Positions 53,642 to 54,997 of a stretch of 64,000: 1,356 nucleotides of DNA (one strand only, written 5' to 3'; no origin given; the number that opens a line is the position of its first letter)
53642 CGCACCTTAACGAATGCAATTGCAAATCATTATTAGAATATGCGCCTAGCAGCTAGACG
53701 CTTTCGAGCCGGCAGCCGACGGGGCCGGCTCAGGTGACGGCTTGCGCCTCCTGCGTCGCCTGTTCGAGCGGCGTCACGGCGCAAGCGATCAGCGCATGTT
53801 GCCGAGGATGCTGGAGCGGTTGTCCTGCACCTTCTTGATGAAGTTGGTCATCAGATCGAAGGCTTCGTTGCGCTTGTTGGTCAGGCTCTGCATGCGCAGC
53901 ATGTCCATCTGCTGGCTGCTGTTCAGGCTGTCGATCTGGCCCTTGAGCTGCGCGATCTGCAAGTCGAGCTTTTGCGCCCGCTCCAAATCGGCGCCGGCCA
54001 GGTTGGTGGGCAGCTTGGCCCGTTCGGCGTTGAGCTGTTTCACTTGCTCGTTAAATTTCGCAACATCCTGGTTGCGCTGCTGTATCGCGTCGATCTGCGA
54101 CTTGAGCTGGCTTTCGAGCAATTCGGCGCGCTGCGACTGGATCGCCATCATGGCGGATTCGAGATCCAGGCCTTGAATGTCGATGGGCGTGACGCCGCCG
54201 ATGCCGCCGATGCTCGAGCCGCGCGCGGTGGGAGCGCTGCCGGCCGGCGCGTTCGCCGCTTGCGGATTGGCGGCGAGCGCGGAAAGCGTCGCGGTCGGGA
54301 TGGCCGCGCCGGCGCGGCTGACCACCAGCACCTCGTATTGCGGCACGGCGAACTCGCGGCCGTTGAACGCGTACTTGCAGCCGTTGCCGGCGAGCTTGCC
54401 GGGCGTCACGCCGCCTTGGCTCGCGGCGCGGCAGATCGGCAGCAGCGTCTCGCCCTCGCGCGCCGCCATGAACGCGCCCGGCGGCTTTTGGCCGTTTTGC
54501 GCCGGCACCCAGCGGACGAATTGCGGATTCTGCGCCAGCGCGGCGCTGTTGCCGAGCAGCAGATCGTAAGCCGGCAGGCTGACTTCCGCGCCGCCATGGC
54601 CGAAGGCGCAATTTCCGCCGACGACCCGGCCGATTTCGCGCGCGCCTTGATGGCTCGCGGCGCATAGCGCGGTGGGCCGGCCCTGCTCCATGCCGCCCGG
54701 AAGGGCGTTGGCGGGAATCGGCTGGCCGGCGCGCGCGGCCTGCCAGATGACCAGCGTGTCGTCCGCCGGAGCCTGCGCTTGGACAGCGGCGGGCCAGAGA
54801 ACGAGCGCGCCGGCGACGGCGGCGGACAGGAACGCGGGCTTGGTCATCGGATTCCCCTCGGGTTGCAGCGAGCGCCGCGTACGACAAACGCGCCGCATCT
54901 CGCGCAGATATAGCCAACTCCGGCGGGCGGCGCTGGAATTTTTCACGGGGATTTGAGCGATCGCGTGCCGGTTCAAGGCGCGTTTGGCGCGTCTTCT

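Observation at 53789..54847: Orphan Sec-exported fusion of DM9 lectin-like repeats with a Bsp22-like T3SS tip-filament domain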

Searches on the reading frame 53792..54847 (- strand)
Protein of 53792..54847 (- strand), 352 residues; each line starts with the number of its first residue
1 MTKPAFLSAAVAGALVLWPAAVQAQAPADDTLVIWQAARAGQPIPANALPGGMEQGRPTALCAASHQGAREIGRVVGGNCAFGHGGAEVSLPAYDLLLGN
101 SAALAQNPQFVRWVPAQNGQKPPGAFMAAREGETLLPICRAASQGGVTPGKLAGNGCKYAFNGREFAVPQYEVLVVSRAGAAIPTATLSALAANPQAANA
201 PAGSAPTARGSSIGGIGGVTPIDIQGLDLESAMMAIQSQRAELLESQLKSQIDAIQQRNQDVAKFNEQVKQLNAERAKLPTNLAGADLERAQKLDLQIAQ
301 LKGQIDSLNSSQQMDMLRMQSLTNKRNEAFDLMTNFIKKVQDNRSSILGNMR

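Call 3: search_protein_families(library=pfam, proteins=[window:53792-54847:-], max_evalue=10)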
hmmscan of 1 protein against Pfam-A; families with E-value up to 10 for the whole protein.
window:53792-54847:- (352 aa): 11 families
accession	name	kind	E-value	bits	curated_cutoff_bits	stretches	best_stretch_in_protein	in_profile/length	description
PF11901.14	DM9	-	5.2e-15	55.8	26.2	3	79-153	29-98/115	DM9 repeat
PF13747.11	DUF4164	-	0.077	13.9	27.2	1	247-291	19-63/89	Domain of unknown function (DUF4164)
PF24922.1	ACBP4_C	-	0.084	13.6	31.2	1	237-324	8-95/105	Acyl-CoA-binding domain-containing protein 4-6, C-terminal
PF04513.17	Baculo_PEP_C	-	0.22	12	38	1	225-311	14-100/140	Baculovirus polyhedron envelope protein, PEP, C terminus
PF10398.14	DUF2443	-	0.37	11.3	25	1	290-311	51-72/79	Protein of unknown function (DUF2443)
PF14362.11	DUF4407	-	0.58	9.8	31.3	1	244-347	132-236/297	Domain of unknown function (DUF4407)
PF04977.20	DivIC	-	0.67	10.2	28.9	1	248-279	12-43/80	Septum formation initiator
PF10146.14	zf-C4H2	-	0.96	10.4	34.5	1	228-331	27-120/240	Zinc finger-containing protein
PF17675.6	APG6_N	-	1.4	9.8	45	1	247-326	34-111/132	Apg6 coiled-coil region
PF09392.15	T3SS_needle_F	-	1.7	9.3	29.4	1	300-351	18-71/71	Type III secretion needle MxiH, YscF, SsaG, EprI, PscF, EscF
PF22610.1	CovS-like_HAMP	-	3.6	8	27.4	1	265-275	7-17/57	Histidine kinase, HAMP domain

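Call 4: search_protein_families(library=ncbifam, proteins=[window:53792-54847:-], max_evalue=10)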
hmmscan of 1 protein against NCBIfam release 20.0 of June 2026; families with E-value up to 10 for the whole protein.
window:53792-54847:- (352 aa): 12 families
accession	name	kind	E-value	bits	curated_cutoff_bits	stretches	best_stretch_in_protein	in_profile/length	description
NF045487.1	ASRP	equivalog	0.011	14.3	300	1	241-331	192-425/593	archaea-specific SMC-related protein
TIGR02169.1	SMC_prok_A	equivalog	0.044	11.4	729.4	1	239-340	238-339/1165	chromosome segregation protein SMC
NF006543.0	PRK09039.1-2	equivalog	0.091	12.5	305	1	231-320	67-153/350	peptidoglycan -binding protein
NF003195.0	PRK04165.1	equivalog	0.13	11.1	306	1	228-312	106-189/450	acetyl-CoA decarbonylase/synthase complex subunit gamma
NF052682.1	morpho_FcmC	equivalog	0.15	12.4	90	1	260-317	60-117/159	filament morphology membrane protein FcmC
TIGR00344.1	alaS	equivalog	0.25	9.5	457.05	1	233-334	697-797/847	alanine--tRNA ligase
NF005304.0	PRK06835.1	equivalog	0.29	10.2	215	1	242-322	11-90/330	ATP-binding protein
NF052612.1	sll0565_fam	equivalog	0.34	11.3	50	1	247-323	9-82/106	sll0565 family protein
NF045780.1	TrlF_fam_ATP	equivalog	0.41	9.2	350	1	240-329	600-691/944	TrlF family AAA-like ATPase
NF008644.1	PRK11637.1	equivalog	3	6.7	270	1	230-311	17-93/385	murein hydrolase activator EnvC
NF033492.1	podovir_small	equivalog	3.7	7.5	32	1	6-20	15-29/36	putative phage replication protein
TIGR04211.1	SH3_and_anchor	equivalog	5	6.7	65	1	237-334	71-168/198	TIGR04211 family SH3 domain-containing protein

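Call 5: search_solved_structures(query=window:53792-54847:-, max_evalue=10, show_alignments=3)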
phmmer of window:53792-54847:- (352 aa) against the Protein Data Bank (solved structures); distinct sequences matched with E-value up to 10: 15.
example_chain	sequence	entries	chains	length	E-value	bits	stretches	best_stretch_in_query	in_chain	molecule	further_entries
5id8_A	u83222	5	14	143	0.0012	21.3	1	112-176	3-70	Natterin-3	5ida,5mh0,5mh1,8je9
5idb_B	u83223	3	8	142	0.0016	20.9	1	112-176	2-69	Natterin-3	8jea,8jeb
5mh2_A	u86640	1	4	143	0.0018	20.7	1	112-176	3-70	Natterin-3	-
5mh3_A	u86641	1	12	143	0.0074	18.7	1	113-177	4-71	Natterin-3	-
9hmf_O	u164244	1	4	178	0.18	14.2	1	196-257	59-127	Flagellar protein FliL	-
8snb_8Q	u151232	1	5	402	0.38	13.1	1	218-328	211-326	Tektin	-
4azc_A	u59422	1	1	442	0.39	13.1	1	232-314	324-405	BETA-N-ACETYLHEXOSAMINIDASE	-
2yla_A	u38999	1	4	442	0.41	13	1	232-313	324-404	BETA-N-ACETYLHEXOSAMINIDASE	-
2yl5_A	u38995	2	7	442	0.41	13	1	232-313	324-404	BETA-N-ACETYLHEXOSAMINIDASE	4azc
4azg_A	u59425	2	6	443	0.41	13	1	232-313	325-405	BETA-N-ACETYLHEXOSAMINIDASE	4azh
4azi_A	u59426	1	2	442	0.41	13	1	232-313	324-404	BETA-N-ACETYLHEXOSAMINIDASE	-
2yl9_A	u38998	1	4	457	0.43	12.9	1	232-313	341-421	BETA-N-ACETYLHEXOSAMINIDASE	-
5g6u_A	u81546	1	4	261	2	10.7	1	238-319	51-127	LANGERIN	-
4n0n_A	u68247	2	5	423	2.2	10.6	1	74-188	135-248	Replicase polyprotein 1ab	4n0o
7mcd_A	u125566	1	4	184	4.3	9.6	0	233-296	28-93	AI-designed TIM-barrel F15C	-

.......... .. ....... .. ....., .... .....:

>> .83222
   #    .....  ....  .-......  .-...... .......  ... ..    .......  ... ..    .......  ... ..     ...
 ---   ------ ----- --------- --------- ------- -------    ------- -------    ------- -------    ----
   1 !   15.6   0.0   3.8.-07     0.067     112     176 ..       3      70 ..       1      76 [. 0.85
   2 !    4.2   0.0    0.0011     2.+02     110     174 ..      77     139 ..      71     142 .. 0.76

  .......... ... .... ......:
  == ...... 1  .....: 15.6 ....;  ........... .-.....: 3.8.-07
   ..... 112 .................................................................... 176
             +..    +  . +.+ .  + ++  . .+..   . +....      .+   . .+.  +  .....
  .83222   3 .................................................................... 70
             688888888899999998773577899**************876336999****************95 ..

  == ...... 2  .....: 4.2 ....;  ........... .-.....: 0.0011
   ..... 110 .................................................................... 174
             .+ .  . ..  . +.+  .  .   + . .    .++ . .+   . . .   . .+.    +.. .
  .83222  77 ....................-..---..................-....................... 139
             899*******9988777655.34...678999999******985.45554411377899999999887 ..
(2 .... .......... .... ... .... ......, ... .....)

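Call 6: find_homologous_proteins(query=window:53792-54847:-, max_evalue=0.001)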
Query window:53792-54847:- (352 aa): 205 proteins with E <= 0.001 among 8000 candidates; the best 120 are listed.
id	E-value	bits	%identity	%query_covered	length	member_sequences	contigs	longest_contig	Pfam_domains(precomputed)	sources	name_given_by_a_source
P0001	4.2e-223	757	100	100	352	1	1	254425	PF11901.14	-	-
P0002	1.6e-167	575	77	92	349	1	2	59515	PF11901.14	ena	-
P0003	3.2e-140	485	66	98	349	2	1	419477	PF11901.14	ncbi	-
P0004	2.7e-137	475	67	100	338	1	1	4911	PF11901.14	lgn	-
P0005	4.8e-132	458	67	95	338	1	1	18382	PF11901.14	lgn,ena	-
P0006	2.4e-130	453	62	100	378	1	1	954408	PF11901.14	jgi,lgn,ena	-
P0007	8.3e-130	451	65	93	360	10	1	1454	PF11901.14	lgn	-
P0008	1.1e-129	450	65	92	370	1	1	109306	PF11901.14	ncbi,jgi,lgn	ncbi:MAG TPA: DM9 repeat-containing protein [Alphaproteobacteria bacterium]|jgi:hypothetical protein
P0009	3.7e-126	439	65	93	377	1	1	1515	PF11901.14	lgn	-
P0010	1.7e-121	423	60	93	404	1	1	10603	PF11901.14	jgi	jgi:hypothetical protein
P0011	1.1e-112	395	61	93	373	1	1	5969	PF11901.14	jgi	jgi:hypothetical protein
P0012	5.0e-98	346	66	71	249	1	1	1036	PF11901.14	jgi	jgi:hypothetical protein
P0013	3.7e-71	258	44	92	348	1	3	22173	PF11901.14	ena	-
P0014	1.3e-67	246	42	95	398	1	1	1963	PF11901.14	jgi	-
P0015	2.4e-62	229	41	96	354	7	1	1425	PF11901.14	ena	-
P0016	3.4e-55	206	50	41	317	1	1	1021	PF11901.14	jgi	jgi:hypothetical protein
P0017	9.8e-42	161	47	49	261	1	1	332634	-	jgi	-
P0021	2.7e-40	157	77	17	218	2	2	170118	-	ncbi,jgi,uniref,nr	ncbi:hypothetical protein HNP48_005632 [Acidovorax soli]|jgi:hypothetical protein|uniref:Uncharacter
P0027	5.1e-39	152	84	17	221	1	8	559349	-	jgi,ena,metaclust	jgi:hypothetical protein|metaclust:\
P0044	3.4e-37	146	58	39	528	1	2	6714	-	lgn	-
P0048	3.8e-36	143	78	17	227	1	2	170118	-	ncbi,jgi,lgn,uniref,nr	ncbi:hypothetical protein HNP48_005631 [Acidovorax soli]|jgi:hypothetical protein|uniref:Secreted pr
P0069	2.1e-34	137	45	51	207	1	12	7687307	-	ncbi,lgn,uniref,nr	ncbi:hypothetical protein NSQ91_01075 [Paenibacillus sp. FSL R7-0048]|uniref:Secreted protein n=1 Ta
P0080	9.9e-34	135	42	40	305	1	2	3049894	-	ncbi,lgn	-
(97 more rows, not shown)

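Call 14: find_encoding_contigs(protein=P0021, flank=10000, max_places=2)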
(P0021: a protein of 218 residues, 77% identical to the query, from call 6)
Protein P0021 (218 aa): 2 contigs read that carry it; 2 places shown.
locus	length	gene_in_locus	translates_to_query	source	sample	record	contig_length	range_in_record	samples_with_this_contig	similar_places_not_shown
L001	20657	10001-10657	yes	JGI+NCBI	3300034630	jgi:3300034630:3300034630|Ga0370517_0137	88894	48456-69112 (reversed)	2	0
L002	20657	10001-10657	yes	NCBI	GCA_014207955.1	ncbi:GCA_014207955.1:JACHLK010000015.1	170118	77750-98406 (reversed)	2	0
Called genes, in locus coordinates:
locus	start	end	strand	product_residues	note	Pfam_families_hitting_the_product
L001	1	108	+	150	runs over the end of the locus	PF05932:CesT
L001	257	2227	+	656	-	-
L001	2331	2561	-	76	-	PF09392:T3SS_needle_F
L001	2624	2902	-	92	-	-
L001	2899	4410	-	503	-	PF16697:Yop-YscD_cpl (weak)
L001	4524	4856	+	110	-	PF01740:STAS, PF13466:STAS_2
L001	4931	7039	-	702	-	PF00771:FHIPEP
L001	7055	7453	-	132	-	PF12895:ANAPC3 (faint), PF13428:TPR_14 (faint)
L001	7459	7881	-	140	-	PF09474:Type_III_YscX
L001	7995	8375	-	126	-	-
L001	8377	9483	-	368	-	PF07201:HrpJ, PF09059:TyeA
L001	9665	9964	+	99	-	-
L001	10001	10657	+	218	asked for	-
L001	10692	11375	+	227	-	-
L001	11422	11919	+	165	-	PF14559:TPR_19 (faint)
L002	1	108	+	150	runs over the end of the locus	PF05932:CesT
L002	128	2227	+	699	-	-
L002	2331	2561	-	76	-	PF09392:T3SS_needle_F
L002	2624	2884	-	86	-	-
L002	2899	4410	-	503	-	PF16697:Yop-YscD_cpl (weak)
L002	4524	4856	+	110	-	PF01740:STAS, PF13466:STAS_2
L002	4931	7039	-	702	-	PF00771:FHIPEP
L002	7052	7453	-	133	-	PF13428:TPR_14 (faint), PF12895:ANAPC3 (weak)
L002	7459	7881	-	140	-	PF09474:Type_III_YscX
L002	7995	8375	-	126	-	-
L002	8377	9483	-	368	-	PF07201:HrpJ, PF09059:TyeA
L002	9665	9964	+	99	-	-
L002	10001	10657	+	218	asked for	-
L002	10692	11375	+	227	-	-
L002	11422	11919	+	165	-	PF14559:TPR_19 (faint)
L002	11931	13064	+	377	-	PF04888:SseC, PF28311:SseF_SseG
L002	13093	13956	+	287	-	-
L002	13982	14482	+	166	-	PF14559:TPR_19 (faint), PF12895:ANAPC3 (weak), PF07719:TPR_2 (faint), PF07720:TPR_3 (faint), PF13424:TPR_12 (faint)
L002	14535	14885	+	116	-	-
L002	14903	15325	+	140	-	PF09392:T3SS_needle_F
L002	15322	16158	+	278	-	PF01514:YscJ_FliF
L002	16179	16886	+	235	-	-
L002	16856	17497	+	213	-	PF06188:HrpE (weak), PF06635:T3SS_SCTL, PF02108:FliH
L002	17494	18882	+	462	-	PF02874:ATP-synt_ab_N, PF00006:ATP-synt_ab, PF18269:T3SS_ATPase_C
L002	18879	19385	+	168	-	PF07321:YscO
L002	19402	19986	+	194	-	-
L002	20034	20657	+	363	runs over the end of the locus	PF28396:SepQ_C (weak), PF01052:FliMN_C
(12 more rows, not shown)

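Call 15: find_encoding_contigs(protein=P0027, flank=10000, max_places=2)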
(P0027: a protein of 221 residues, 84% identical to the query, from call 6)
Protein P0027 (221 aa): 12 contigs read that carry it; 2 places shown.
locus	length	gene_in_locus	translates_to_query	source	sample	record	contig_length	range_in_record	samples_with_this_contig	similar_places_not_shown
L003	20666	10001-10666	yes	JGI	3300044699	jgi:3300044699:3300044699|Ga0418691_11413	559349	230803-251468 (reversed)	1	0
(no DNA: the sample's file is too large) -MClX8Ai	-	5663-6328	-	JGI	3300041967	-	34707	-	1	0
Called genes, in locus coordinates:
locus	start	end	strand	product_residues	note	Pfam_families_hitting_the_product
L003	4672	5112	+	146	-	PF05932:CesT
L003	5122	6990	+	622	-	PF00069:Pkinase, PF07714:PK_Tyr_Ser-Thr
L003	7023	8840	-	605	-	PF00415:RCC1 (weak), PF13540:RCC1_2, PF25390:WD40_RLD, PF13540:RCC1_2, PF00415:RCC1, PF13540:RCC1_2, PF00415:RCC1, PF25390:WD40_RLD, +4 more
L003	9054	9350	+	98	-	-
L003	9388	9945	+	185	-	-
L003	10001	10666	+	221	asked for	-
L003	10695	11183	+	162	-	PF07720:TPR_3 (faint), PF12895:ANAPC3 (faint), PF00515:TPR_1 (faint), PF07719:TPR_2 (faint), PF13174:TPR_6 (faint)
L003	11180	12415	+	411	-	PF04888:SseC, PF28311:SseF_SseG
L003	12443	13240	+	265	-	-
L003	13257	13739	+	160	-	PF13424:TPR_12 (faint), PF14559:TPR_19 (faint), PF07719:TPR_2 (faint), PF07720:TPR_3 (faint)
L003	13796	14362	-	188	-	-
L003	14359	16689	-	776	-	-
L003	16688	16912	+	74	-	-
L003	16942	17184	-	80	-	-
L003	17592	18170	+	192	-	-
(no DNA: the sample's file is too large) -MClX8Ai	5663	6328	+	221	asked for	-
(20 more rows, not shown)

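Call 16: find_encoding_contigs(protein=P0069, flank=8000, max_places=2)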
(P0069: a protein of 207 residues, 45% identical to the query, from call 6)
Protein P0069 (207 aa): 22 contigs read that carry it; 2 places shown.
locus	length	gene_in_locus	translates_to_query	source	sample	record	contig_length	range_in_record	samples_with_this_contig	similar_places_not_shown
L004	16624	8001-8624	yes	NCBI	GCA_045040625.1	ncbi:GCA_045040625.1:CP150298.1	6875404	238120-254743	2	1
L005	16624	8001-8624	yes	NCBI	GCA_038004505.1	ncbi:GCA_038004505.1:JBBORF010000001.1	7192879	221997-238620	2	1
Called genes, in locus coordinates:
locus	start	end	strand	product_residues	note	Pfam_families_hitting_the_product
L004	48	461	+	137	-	-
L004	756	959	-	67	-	-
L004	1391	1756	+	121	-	-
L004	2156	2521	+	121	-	-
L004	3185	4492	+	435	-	PF00890:FAD_binding_2 (faint), PF01134:GIDA (faint), PF01266:DAO (faint), PF03486:HI0933_like, PF07992:Pyr_redox_2 (faint), PF12831:FAD_oxidored (weak), PF13738:Pyr_redox_3 (faint), PF22780:HI0933_like_1st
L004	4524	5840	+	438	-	PF00890:FAD_binding_2, PF01134:GIDA (faint), PF03486:HI0933_like, PF07992:Pyr_redox_2 (weak), PF12831:FAD_oxidored, PF13450:NAD_binding_8 (weak), PF13738:Pyr_redox_3 (faint), PF22780:HI0933_like_1st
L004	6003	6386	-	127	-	PF08922:DUF1905 (weak), PF13376:OmdA (weak)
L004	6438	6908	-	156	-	PF12867:DinB_2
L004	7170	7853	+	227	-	PF00027:cNMP_binding, PF13545:HTH_Crp_2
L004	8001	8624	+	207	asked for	-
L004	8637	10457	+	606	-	PF00027:cNMP_binding, PF13367:PrsW-protease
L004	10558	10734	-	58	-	-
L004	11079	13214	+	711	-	-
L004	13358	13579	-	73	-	PF01381:HTH_3 (weak), PF13443:HTH_26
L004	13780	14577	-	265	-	-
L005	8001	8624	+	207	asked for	-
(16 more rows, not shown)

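Call 17: find_encoding_contigs(protein=P0003, flank=8000, max_places=1)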
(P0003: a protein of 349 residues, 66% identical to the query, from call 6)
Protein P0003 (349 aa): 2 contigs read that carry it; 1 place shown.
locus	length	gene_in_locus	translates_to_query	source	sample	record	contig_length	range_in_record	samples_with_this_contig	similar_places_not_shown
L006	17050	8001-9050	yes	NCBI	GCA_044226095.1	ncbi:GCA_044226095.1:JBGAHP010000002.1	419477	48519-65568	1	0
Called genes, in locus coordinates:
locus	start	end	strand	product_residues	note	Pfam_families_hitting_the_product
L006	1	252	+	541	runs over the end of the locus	PF05681:Fumerase, PF05683:Fumerase_C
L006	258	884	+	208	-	PF20408:Abhydrolase_11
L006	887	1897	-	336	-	-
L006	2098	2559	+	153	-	PF04993:TfoX_N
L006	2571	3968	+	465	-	PF00206:Lyase_1, PF10415:FumaraseC_C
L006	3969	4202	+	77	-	PF13467:RHH_4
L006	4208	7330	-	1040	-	PF05170:AsmA, PF05359:DUF748 (weak), PF13116:YhdP (faint)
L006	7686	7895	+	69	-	PF13770:DUF4169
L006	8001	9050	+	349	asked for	PF11901:DM9 (weak)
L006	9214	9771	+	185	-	-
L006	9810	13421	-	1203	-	PF05378:Hydant_A_N, PF01968:Hydantoinase_A, PF02538:Hydantoinase_B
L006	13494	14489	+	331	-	PF12697:Abhydrolase_6 (weak)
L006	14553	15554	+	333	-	-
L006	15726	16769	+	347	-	PF03401:TctC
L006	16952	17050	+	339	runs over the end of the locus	PF03401:TctC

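Call 18: find_encoding_contigs(protein=P0006, flank=8000, max_places=1)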
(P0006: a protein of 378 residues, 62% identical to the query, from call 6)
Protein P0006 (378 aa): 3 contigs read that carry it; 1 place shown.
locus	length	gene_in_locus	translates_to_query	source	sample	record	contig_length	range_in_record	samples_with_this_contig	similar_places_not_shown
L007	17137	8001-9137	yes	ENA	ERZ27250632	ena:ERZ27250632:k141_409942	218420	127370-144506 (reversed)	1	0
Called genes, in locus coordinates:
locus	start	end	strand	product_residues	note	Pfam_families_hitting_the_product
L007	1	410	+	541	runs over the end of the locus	PF05681:Fumerase, PF05683:Fumerase_C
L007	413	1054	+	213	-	PF20408:Abhydrolase_11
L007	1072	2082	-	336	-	-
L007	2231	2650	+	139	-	PF04993:TfoX_N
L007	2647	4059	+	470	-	PF00206:Lyase_1, PF10415:FumaraseC_C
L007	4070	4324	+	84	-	PF13467:RHH_4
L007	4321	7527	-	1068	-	PF05359:DUF748 (weak), PF05170:AsmA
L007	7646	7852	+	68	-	PF13770:DUF4169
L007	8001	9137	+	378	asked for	PF11901:DM9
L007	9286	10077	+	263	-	-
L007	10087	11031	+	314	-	PF11901:DM9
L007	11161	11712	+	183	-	-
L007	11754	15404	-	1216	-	PF05378:Hydant_A_N, PF01968:Hydantoinase_A, PF02538:Hydantoinase_B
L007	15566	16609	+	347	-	PF03401:TctC (weak)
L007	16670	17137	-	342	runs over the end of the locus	-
